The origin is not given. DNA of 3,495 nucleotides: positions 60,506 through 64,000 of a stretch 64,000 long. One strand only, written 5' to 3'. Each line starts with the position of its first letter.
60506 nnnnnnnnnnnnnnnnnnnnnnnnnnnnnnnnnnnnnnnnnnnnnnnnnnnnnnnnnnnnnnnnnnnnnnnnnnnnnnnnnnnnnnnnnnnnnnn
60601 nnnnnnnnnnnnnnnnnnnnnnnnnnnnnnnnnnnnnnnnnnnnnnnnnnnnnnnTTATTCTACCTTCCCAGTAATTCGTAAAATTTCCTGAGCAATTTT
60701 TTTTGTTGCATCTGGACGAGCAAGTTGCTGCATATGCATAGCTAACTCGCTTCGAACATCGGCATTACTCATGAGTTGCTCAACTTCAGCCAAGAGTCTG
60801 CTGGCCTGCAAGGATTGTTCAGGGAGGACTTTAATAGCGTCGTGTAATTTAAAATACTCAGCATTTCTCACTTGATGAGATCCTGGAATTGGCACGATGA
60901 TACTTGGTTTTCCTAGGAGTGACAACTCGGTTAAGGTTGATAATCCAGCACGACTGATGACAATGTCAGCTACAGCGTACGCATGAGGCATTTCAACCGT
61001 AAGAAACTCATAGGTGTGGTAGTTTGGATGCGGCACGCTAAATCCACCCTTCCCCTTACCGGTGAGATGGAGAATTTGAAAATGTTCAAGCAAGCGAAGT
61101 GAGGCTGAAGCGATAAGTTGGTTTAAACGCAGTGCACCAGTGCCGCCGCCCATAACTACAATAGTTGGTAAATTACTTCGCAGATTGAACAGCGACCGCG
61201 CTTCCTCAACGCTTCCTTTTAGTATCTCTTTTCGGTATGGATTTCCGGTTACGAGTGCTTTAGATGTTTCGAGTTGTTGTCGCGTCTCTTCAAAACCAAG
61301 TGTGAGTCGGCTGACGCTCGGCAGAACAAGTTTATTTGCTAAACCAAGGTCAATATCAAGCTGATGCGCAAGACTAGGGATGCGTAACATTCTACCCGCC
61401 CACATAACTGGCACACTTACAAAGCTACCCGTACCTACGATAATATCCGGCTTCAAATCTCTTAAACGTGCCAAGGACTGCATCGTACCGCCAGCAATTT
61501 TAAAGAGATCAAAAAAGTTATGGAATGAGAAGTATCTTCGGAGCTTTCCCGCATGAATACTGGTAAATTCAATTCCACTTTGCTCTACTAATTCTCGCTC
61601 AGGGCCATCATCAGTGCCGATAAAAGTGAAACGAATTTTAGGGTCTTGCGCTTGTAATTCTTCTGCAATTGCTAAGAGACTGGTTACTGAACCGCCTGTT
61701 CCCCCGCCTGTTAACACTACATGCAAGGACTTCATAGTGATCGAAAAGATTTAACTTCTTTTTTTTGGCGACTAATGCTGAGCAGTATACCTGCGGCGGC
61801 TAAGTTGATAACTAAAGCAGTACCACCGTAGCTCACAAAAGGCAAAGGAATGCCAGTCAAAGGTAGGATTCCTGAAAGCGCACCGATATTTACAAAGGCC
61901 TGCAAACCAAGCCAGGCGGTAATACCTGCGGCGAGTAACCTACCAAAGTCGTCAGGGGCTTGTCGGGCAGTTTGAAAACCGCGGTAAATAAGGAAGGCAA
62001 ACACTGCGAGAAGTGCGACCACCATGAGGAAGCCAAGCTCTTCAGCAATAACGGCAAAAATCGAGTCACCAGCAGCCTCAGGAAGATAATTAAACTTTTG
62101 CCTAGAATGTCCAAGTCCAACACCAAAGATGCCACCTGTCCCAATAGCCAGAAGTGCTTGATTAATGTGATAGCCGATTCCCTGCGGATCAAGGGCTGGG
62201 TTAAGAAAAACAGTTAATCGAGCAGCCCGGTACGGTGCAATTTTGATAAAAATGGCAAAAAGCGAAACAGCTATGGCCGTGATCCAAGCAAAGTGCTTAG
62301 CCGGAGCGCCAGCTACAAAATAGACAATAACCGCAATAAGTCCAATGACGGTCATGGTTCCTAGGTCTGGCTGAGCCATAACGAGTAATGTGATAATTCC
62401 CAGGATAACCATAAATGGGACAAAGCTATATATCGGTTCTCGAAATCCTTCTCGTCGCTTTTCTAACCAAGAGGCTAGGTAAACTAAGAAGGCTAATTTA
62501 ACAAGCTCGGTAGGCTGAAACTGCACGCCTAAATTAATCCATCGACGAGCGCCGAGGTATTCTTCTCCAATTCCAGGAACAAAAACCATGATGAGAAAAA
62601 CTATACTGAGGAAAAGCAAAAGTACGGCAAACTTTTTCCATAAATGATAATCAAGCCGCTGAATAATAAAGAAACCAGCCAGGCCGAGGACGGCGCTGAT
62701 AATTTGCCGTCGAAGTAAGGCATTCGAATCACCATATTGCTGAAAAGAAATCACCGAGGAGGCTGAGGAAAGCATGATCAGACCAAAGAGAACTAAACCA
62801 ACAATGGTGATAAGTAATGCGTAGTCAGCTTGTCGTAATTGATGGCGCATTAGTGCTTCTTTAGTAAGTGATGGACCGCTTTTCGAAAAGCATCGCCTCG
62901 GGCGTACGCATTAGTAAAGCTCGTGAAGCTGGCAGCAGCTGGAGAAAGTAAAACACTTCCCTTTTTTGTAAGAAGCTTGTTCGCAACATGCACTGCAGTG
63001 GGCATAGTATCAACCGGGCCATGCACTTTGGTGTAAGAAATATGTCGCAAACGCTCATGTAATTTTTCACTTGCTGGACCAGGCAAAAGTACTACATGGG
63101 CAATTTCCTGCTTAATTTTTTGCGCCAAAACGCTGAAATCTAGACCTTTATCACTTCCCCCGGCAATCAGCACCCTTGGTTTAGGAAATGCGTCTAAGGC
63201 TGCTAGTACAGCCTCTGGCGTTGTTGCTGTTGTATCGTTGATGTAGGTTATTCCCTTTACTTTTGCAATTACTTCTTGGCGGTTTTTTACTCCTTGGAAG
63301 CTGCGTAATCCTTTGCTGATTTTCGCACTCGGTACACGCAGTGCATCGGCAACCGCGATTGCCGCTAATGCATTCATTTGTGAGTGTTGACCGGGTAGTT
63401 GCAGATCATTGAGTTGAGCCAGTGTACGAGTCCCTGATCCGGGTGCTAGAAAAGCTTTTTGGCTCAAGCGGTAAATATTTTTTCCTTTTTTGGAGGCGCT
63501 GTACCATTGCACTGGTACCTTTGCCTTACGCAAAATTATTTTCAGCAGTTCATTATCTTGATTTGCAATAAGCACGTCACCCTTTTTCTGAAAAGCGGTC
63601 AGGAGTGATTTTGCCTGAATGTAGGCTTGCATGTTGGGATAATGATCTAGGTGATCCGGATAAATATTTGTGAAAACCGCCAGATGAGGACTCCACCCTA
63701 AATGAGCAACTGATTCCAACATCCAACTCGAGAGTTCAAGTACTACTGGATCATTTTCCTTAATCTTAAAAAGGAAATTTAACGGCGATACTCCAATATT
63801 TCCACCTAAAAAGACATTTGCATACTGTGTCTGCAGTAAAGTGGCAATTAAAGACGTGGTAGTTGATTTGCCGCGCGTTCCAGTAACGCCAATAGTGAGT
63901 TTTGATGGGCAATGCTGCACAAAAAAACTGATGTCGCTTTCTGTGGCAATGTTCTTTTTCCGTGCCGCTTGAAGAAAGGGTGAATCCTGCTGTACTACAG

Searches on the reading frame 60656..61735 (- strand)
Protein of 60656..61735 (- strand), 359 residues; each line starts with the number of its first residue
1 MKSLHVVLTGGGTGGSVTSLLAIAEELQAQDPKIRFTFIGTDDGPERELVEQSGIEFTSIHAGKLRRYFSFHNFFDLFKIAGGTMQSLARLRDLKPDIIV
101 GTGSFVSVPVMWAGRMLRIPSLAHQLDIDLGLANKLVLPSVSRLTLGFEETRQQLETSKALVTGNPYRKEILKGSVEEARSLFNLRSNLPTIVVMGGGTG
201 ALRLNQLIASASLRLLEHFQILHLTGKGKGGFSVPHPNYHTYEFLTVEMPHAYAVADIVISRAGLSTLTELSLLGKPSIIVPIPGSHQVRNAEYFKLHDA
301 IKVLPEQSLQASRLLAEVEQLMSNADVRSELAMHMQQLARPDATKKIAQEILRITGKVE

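Call 25: search_protein_families(library=pfam, proteins=[window:60656-61735:-], max_evalue=0.00001)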
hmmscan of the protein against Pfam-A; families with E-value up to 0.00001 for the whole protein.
window:60656-61735:- (359 aa): 2 families
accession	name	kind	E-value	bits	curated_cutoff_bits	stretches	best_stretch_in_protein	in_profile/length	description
PF03033.26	Glyco_transf_28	-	4.8e-30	104.9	26.2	1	6-137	1-130/139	Glycosyltransferase family 28 N-terminal domain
PF04101.22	Glyco_tran_28_C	-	1.7e-27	96.9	22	1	191-345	1-164/166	Glycosyltransferase family 28 C-terminal domain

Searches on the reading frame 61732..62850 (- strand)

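Call 26: search_protein_families(library=pfam, proteins=[window:61732-62850:-], max_evalue=0.00001)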
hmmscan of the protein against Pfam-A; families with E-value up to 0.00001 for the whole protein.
window:61732-62850:- (372 aa): 1 family
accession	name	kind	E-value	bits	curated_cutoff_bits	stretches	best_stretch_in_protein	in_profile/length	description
PF01098.24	FTSW_RODA_SPOVE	-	2e-109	366.3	26.4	1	12-364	3-355/356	Cell cycle protein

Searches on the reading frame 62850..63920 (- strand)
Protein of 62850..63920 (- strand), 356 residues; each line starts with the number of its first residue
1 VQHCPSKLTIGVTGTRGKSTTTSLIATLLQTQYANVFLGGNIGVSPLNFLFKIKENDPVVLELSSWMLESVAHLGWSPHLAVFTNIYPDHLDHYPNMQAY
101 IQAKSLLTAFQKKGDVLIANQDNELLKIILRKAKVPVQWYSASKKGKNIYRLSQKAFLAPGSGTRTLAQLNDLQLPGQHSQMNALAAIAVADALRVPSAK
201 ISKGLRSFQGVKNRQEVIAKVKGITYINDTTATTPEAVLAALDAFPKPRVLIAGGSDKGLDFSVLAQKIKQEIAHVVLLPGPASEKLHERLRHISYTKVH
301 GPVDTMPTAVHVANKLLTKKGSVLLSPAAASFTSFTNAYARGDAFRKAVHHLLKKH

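Call 26: search_protein_families(library=pfam, proteins=[window:62850-63920:-], max_evalue=0.00001)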
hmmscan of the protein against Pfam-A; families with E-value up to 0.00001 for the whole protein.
window:62850-63920:- (356 aa): 2 families
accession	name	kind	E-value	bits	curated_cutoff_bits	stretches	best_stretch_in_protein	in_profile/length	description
PF08245.18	Mur_ligase_M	-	4.2e-32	112.2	24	1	12-191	1-200/200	Mur ligase middle domain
PF02875.26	Mur_ligase_C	-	1.4e-09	39.3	28.4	1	214-328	2-126/127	Mur ligase, glutamate ligase domain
